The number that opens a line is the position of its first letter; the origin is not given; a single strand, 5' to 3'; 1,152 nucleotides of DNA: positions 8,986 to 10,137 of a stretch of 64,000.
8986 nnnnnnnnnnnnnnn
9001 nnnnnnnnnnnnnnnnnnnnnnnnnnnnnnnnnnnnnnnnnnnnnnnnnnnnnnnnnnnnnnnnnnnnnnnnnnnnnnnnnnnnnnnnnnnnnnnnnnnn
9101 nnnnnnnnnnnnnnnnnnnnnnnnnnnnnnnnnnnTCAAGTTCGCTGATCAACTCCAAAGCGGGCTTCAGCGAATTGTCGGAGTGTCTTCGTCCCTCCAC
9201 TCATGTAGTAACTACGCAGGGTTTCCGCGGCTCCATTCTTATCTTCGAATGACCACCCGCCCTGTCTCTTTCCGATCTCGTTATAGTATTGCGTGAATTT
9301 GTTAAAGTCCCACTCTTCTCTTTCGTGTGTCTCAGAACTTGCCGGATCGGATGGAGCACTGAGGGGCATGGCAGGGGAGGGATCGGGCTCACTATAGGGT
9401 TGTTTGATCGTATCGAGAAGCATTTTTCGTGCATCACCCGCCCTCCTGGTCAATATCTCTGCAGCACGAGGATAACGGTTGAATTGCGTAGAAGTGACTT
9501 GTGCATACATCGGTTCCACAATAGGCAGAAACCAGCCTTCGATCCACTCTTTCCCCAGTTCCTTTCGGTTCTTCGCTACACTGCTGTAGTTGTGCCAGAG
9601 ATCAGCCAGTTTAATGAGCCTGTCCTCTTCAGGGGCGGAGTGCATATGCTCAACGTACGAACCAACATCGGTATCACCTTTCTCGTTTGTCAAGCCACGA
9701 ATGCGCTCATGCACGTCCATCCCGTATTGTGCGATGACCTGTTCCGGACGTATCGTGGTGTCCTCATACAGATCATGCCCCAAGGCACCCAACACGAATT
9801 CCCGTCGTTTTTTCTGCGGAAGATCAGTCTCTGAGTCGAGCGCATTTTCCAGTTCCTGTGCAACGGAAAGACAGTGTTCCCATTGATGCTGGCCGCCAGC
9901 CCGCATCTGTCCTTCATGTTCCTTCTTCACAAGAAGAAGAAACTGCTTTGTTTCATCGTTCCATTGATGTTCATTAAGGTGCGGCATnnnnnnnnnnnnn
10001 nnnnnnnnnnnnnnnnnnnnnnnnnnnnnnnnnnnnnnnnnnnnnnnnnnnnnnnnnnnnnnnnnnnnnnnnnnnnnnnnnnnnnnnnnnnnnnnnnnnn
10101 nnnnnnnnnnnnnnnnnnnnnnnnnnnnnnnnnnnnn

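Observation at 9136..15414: Three-gene coupled operon: small helical protein, 1700-aa zeta-kinase/Fic-like giant, SpoT-type HD hydrolase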

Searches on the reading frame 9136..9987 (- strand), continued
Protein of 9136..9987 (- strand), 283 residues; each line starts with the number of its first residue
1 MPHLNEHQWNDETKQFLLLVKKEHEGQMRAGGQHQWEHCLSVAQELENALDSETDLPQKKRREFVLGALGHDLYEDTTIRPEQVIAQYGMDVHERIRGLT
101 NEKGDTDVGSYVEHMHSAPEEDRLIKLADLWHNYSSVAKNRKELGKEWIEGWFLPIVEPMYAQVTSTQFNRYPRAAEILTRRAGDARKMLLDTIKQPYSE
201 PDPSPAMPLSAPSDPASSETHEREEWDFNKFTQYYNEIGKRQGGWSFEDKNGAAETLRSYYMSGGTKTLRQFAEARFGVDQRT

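Call 79: fold_search(model_id=the predicted structure, library=pdb)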
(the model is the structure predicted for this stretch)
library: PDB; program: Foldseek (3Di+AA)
matches with E <= 10: 381; with E <= 0.001: 12
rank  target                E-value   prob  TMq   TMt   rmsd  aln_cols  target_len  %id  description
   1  6yvc_D                1.3e-04  1.00  0.49  0.78   3.6       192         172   20  Crystal structure of the small alarmone hydrolase (SAH) of Pseudomonas aeruginosa (released 2021-05-12)
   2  6z3o_AAA              1.3e-04  1.00  0.49  0.76   5.3       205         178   20  The E74Q mutant of Small Alarmone Hydrolase SAH from Pseudomonas aeruginosa PAO1 (released 2021-01-27)
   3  6yvc_A                1.6e-04  1.00  0.49  0.76   5.6       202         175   19  Crystal structure of the small alarmone hydrolase (SAH) of Pseudomonas aeruginosa (released 2021-05-12)
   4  6yvc_C                2.3e-04  1.00  0.46  0.72   4.7       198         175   20  Crystal structure of the small alarmone hydrolase (SAH) of Pseudomonas aeruginosa (released 2021-05-12)
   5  6yvc_B                2.9e-04  1.00  0.48  0.76   4.3       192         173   19  Crystal structure of the small alarmone hydrolase (SAH) of Pseudomonas aeruginosa (released 2021-05-12)
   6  6z3n_AAA              3.4e-04  1.00  0.52  0.79   3.5       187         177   21  Apo Structure of a Hydrolase from Pseudomonas aeruginosa PAO1 (released 2021-06-09)
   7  9chy_B                3.9e-04  1.00  0.48  0.72   3.9       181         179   22  Crystal structure of the human MESH1 (D66K)-PAPS complex (released 2025-12-10)
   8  6z3o_BBB              4.8e-04  1.00  0.52  0.79   3.4       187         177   19  The E74Q mutant of Small Alarmone Hydrolase SAH from Pseudomonas aeruginosa PAO1 (released 2021-01-27)
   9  9chy_A                5.0e-04  1.00  0.45  0.67   5.4       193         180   19  Crystal structure of the human MESH1 (D66K)-PAPS complex (released 2025-12-10)
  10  3nr1_A                5.9e-04  1.00  0.45  0.68   5.3       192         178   20  A metazoan ortholog of SpoT hydrolyzes ppGpp and plays a role in starvation responses (released 2010-09-08)
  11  7qoc_A                7.0e-04  1.00  0.50  0.70   3.6       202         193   22  Se-Met derivative structure of a small alarmone hydrolase (RelH) from Corynebacterium glutamicum (released 2022-07-13)
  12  5vxa_A                9.1e-04  1.00  0.43  0.66   5.4       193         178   20  Structure of the human Mesh1-NADPH complex (released 2018-05-23)
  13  7qod_A                1.4e-03  1.00  0.50  0.71   3.6       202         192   22  Native structure of a small alarmone hydrolase (RelH) from Corynebacterium glutamicum (released 2022-07-13)
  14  3nqw_A                1.4e-03  1.00  0.47  0.72   4.2       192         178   19  A metazoan ortholog of SpoT hydrolyzes ppGpp and plays a role in starvation responses (released 2010-09-08)
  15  6s2u                  2.3e-03  1.00  0.42  0.35  18.6       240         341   17  Structure of the catalytic domain of T. thermophilus Rel in complex with AMP and ppGpp (released 2020-07-08)
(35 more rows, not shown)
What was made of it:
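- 9388..9987 (-): SAH/Mesh1-type HD hydrolase domain (aa 1-200 of the 283-aa protein). Its start overlaps the giant's stop by 14 nt. Motifs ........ at 9757-9780 and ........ at 9589-9612. Foldseek: PaSAH TMt 0.78; also MESH1-NADPH and MESH1-PAPS complexes (call 79).
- On Small alarmone hydrolase / Mesh1 (RSH HD hydrolases): Foldseek gives PaSAH TMt 0.78 (call 79).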

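Call 81: search_protein_families(library=phrogs, proteins=[window:9136-9987:-], max_evalue=0.01)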
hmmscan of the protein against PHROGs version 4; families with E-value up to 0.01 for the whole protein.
window:9136-9987:- (283 aa): 2 families
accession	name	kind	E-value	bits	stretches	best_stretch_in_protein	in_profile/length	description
phrog_990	-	other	1e-13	52.3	1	19-140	161-272/374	metal-dependent phosphohydrolase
phrog_15275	-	unknown function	2e-05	25.4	1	12-175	29-191/223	-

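Call 86: find_encoding_contigs(protein=P0042, flank=5000, max_places=2)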
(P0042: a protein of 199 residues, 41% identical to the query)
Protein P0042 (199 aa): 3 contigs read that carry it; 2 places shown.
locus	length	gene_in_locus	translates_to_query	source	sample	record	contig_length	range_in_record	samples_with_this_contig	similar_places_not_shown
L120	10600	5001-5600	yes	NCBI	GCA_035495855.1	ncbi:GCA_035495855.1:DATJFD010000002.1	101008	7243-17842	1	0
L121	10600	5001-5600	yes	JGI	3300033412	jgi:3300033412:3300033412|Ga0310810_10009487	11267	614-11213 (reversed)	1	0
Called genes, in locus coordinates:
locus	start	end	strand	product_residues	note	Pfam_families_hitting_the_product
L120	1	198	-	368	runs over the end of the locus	PF13521:AAA_28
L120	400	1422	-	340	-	PF12706:Lactamase_B_2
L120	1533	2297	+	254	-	PF01978:TrmB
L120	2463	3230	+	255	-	-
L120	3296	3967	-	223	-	-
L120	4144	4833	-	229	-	PF04116:FA_hydroxylase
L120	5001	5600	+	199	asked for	PF13328:HD_4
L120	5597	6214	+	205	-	PF00925:GTP_cyclohydro2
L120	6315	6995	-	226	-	PF04116:FA_hydroxylase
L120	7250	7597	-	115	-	PF00583:Acetyltransf_1, PF08445:FR47 (weak), PF13508:Acetyltransf_7, PF13673:Acetyltransf_10 (weak)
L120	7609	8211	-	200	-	-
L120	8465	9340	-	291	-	PF00089:Trypsin (weak), PF13365:Trypsin_2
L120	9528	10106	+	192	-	PF01914:MarC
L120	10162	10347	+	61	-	PF06348:DUF1059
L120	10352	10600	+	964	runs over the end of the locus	PF16656:Pur_ac_phosph_N, PF19077:Big_13 (weak)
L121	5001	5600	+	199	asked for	PF13328:HD_4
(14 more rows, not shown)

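Call 87: find_encoding_contigs(protein=P0036, flank=5000, max_places=2)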
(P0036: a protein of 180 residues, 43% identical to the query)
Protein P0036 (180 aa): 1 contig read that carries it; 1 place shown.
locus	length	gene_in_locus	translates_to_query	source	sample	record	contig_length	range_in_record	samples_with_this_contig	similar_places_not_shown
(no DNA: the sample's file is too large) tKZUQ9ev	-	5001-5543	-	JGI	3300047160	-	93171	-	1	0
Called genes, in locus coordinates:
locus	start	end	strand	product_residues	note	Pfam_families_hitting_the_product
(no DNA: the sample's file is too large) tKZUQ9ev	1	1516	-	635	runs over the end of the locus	PF05496:RuvB_N (faint), PF13191:AAA_16 (weak), PF13177:DNA_pol3_delta2, PF13401:AAA_22 (weak), PF00004:AAA, PF22608:DNAX_ATPase_lid, PF12169:DNA_pol3_gamma3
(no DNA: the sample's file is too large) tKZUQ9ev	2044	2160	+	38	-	-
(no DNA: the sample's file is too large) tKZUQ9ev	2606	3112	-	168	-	PF17648:Luciferase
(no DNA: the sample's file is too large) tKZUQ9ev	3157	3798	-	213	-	PF01814:Hemerythrin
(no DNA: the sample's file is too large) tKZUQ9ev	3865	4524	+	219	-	PF00440:TetR_N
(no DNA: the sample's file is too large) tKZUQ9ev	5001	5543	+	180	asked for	PF13328:HD_4 (weak)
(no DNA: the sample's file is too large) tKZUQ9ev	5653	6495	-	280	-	PF12006:DUF3500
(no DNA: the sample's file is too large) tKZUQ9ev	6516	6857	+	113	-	-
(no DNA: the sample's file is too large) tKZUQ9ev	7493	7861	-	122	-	PF02635:DsrE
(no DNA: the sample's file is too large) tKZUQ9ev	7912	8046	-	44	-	-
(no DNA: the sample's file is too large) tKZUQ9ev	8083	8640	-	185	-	PF13489:Methyltransf_23 (weak), PF13679:Methyltransf_32 (weak), PF01135:PCMT, PF01209:Ubie_methyltran, PF13847:Methyltransf_31, PF08241:Methyltransf_11, PF08242:Methyltransf_12, PF13649:Methyltransf_25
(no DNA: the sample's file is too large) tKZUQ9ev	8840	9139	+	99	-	-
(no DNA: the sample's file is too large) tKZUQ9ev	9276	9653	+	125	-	-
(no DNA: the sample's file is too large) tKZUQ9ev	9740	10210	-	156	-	PF07681:DoxX (weak)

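Call 88: find_encoding_contigs(protein=P0040, flank=5000, max_places=2)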
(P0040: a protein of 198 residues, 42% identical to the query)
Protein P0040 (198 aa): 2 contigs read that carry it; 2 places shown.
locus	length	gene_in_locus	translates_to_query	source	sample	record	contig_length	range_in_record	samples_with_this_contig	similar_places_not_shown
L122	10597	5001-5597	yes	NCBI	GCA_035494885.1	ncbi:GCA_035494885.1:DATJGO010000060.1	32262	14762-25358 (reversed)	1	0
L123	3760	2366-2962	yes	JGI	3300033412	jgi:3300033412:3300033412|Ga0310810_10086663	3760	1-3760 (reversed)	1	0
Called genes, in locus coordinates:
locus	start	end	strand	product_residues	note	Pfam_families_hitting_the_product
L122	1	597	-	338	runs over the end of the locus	PF12706:Lactamase_B_2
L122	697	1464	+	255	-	PF01978:TrmB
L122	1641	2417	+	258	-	-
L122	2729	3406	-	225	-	-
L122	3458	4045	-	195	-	-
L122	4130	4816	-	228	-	PF04116:FA_hydroxylase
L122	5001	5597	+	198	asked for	PF13328:HD_4 (weak)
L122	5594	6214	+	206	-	PF00925:GTP_cyclohydro2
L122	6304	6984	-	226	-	-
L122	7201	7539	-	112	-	PF00583:Acetyltransf_1, PF13508:Acetyltransf_7, PF08445:FR47 (weak), PF13673:Acetyltransf_10 (weak)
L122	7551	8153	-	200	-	-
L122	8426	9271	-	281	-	PF00089:Trypsin (faint), PF13365:Trypsin_2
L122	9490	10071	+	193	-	PF01914:MarC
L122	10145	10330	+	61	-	PF06348:DUF1059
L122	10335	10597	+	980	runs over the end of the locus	PF16656:Pur_ac_phosph_N, PF19077:Big_13 (weak)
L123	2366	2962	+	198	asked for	PF13328:HD_4 (weak)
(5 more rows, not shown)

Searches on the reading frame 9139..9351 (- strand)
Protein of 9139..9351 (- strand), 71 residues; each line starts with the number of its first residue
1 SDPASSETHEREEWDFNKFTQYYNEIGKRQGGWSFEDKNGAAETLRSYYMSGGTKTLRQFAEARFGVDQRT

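Call 40: search_solved_structures(query=A4, max_evalue=10, show_alignments=3)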
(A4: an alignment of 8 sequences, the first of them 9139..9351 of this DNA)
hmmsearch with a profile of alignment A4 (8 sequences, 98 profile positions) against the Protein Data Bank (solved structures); distinct sequences matched with E-value up to 10: 3.
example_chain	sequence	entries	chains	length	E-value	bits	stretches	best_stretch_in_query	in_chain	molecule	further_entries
4z8q_B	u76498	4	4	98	2.5e-06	31.1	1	30-89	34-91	AvrRxo1-ORF2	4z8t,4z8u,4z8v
5mrc_1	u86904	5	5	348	0.71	13.6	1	35-57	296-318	mL38 | Large ribosomal subunit protein mL38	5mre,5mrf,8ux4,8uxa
3j6b_1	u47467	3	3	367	0.79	13.4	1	35-57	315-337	54S ribosomal protein L35, mitochondrial | Large ribosomal subunit protein mL38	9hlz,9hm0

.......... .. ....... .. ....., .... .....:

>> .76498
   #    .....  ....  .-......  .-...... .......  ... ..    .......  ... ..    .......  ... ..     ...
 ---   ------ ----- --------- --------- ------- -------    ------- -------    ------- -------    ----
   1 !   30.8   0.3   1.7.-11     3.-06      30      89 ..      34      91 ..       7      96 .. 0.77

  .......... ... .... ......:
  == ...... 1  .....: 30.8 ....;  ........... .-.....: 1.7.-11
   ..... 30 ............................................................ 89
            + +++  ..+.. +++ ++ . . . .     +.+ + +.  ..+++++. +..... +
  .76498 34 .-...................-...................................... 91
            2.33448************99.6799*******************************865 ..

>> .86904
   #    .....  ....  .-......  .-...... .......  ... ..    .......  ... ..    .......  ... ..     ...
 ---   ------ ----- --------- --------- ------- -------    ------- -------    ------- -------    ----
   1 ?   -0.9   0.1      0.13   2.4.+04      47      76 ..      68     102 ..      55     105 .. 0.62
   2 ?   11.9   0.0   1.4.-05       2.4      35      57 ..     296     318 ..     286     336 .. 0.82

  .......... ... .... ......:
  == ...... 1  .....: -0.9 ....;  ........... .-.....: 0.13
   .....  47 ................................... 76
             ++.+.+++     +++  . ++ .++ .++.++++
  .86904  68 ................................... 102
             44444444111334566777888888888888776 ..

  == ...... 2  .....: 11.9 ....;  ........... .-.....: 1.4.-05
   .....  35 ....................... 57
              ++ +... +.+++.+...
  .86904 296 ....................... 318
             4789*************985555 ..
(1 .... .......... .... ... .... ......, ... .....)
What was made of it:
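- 9139..9330 (-): Arc1 (AvrRxo1-ORF2)-like antitoxin domain (aa 220-283), fused to the HD. Stop codon at 9136-9138. A profile built from this segment plus the small downstream ORFs of related loci hits only AvrRxo1-ORF2 (4z8q_B, E=2.5e-6; next hit E=0.7) (call 40).
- On Arc1 (AvrRxo1-ORF2) antitoxin: Profile A4 against PDB: 4z8q_B at E=2.5e-6 is the only significant hit (call 40).
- Closest known: AvrRxo1:Arc1. Same: An Arc1-like antitoxin domain is encoded immediately downstream (call 40).
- Arc1-like domain: call 40. The HD is fused to the kinase's own antitoxin, Arc1 (call 40).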
